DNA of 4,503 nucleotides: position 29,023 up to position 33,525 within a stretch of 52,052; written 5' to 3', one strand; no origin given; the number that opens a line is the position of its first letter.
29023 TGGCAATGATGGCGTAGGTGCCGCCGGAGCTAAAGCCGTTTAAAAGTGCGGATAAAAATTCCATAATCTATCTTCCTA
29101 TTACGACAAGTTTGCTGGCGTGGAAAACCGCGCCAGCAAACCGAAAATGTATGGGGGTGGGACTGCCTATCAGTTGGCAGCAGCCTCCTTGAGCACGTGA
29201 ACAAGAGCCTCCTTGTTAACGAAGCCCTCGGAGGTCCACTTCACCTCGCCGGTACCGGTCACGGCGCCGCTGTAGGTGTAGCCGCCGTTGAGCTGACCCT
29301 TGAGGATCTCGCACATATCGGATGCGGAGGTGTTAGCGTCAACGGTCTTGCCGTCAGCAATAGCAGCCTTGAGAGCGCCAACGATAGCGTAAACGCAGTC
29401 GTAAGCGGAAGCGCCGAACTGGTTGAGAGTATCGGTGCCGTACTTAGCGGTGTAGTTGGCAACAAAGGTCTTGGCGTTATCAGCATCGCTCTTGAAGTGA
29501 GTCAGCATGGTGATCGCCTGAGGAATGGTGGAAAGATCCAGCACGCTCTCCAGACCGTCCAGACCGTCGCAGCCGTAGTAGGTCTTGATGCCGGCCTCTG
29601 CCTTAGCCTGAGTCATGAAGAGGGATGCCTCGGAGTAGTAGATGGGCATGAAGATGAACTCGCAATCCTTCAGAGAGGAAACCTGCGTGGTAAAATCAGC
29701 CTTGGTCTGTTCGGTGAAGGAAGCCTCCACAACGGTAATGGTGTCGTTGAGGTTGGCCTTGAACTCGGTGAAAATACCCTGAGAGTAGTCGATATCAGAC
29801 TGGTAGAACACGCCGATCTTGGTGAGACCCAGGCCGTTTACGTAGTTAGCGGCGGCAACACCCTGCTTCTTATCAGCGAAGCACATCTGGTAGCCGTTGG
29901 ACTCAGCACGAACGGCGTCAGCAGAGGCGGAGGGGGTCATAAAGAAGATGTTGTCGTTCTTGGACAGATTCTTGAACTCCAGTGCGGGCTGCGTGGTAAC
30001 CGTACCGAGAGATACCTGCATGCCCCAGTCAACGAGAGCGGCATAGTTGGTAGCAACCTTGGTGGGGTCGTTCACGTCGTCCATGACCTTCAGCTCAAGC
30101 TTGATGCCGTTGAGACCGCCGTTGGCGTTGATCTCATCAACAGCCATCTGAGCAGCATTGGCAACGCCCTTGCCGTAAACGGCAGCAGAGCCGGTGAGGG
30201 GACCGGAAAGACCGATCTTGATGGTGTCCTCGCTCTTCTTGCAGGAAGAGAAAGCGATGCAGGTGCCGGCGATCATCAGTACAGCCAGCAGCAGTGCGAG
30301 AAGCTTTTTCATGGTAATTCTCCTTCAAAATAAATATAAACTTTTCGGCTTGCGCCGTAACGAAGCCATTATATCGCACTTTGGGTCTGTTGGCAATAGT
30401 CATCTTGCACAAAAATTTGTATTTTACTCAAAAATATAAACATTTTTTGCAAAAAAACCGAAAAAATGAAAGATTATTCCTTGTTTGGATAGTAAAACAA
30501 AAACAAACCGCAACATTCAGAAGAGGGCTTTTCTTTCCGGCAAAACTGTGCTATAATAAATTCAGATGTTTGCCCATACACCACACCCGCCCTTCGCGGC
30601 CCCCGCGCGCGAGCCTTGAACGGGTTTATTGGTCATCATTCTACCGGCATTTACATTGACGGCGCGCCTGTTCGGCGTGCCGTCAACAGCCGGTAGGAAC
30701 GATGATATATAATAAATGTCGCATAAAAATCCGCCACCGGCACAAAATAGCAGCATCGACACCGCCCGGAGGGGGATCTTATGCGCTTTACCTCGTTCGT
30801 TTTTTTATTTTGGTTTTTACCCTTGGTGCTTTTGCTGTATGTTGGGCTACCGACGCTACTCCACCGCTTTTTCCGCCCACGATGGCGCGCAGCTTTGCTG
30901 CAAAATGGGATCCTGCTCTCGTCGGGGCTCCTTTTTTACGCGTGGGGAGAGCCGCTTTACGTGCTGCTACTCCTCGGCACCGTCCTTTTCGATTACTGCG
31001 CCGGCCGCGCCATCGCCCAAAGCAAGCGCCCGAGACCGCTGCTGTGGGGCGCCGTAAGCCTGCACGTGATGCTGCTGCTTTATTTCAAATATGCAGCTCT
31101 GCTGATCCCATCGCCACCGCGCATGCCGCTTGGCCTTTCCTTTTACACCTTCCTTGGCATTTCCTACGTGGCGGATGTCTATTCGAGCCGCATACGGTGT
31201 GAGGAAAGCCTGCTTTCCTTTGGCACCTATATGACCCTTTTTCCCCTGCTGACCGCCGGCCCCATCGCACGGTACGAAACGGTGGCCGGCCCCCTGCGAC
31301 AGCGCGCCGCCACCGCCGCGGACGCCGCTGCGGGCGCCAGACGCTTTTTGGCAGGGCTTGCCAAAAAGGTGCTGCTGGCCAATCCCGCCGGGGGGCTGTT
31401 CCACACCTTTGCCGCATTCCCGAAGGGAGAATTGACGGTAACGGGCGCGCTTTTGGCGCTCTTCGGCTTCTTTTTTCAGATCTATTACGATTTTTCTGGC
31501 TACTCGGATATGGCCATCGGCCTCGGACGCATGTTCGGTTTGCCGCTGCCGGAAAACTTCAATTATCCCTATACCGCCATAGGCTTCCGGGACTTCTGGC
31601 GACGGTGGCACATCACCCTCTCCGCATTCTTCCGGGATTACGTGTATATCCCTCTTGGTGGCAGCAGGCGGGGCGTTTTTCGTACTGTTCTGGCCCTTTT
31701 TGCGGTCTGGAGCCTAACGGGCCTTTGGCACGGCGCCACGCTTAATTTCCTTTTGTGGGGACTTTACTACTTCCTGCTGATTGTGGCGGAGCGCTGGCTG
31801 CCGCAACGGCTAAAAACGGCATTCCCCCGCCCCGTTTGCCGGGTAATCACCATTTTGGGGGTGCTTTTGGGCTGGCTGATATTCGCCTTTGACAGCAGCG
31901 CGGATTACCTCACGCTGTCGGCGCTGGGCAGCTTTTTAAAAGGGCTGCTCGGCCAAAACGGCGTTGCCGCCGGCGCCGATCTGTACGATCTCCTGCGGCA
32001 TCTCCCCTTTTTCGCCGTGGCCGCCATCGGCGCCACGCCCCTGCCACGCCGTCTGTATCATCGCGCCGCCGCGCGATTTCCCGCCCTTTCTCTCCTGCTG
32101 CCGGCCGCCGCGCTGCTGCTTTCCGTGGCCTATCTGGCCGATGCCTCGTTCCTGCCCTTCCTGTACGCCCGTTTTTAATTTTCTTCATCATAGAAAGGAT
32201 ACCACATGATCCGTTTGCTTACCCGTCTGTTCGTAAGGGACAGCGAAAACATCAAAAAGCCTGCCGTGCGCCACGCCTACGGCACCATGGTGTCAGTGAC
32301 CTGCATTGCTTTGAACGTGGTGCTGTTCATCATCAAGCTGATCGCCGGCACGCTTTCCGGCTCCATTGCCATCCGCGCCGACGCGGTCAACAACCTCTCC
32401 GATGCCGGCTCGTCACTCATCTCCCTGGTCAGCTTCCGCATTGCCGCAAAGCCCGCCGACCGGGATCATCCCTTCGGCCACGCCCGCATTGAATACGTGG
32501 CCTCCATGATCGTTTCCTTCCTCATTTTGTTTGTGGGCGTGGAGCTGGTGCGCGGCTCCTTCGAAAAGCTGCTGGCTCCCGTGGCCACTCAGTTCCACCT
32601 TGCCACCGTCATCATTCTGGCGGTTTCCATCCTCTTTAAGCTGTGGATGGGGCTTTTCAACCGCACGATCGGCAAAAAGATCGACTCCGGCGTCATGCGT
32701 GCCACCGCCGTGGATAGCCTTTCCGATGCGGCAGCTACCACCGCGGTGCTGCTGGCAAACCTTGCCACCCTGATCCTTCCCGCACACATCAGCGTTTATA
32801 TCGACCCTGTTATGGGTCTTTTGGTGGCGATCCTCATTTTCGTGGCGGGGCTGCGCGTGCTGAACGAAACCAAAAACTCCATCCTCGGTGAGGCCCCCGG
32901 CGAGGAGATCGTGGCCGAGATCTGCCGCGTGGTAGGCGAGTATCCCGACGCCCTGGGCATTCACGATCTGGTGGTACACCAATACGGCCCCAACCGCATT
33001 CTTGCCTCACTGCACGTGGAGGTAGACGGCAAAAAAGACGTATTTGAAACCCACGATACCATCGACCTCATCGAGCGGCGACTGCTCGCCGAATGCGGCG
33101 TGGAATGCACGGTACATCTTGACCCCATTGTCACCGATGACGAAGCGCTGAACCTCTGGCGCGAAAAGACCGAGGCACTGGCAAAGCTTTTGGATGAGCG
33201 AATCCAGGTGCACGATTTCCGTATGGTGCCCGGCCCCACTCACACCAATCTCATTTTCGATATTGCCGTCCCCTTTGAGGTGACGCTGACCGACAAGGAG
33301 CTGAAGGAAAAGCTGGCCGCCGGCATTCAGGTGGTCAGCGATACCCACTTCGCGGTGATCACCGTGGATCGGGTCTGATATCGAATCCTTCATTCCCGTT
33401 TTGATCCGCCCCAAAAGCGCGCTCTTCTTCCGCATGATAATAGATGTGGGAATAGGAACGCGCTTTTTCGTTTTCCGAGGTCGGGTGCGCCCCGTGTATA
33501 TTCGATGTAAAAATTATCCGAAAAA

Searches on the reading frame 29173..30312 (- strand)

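Call 63: search_protein_families(library=pfam, proteins=[window:29173-30312:-], max_evalue=0.00001)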
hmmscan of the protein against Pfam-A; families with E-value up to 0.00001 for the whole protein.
window:29173-30312:- (380 aa): 3 families
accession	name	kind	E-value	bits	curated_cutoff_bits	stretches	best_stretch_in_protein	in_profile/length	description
PF13458.12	Peripla_BP_6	-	2.8e-39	136.2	31.7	1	30-328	1-303/343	Periplasmic binding protein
PF01094.35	ANF_receptor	-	3.8e-16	59.5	25.4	1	50-360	2-335/353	Receptor family ligand binding region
PF13433.12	Peripla_BP_5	-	9.2e-11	41.9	27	1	31-104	1-75/363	Periplasmic binding protein domain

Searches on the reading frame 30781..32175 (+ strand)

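Call 63: search_protein_families(library=pfam, proteins=[window:30781-32175:+], max_evalue=0.00001)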
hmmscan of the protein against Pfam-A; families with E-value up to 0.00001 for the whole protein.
window:30781-32175:+ (465 aa): 1 family
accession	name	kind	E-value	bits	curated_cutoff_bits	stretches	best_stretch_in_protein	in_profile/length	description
PF03062.24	MBOAT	-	7.2e-26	91.7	27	1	143-372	80-329/337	MBOAT, membrane-bound O-acyltransferase family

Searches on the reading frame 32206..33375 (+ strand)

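Call 16: search_protein_families(library=pfam, proteins=[window:32206-33375:+], max_evalue=0.001)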
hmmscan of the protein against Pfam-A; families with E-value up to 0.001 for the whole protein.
window:32206-33375:+ (390 aa): 2 families
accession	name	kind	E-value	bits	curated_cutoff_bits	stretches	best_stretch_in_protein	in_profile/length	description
PF01545.26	Cation_efflux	-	4e-46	157.7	26.6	1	34-226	5-197/198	Cation efflux family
PF16916.11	ZT_dimer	-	4.6e-16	59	26.7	1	231-307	1-77/78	Dimerisation domain of Zinc Transporter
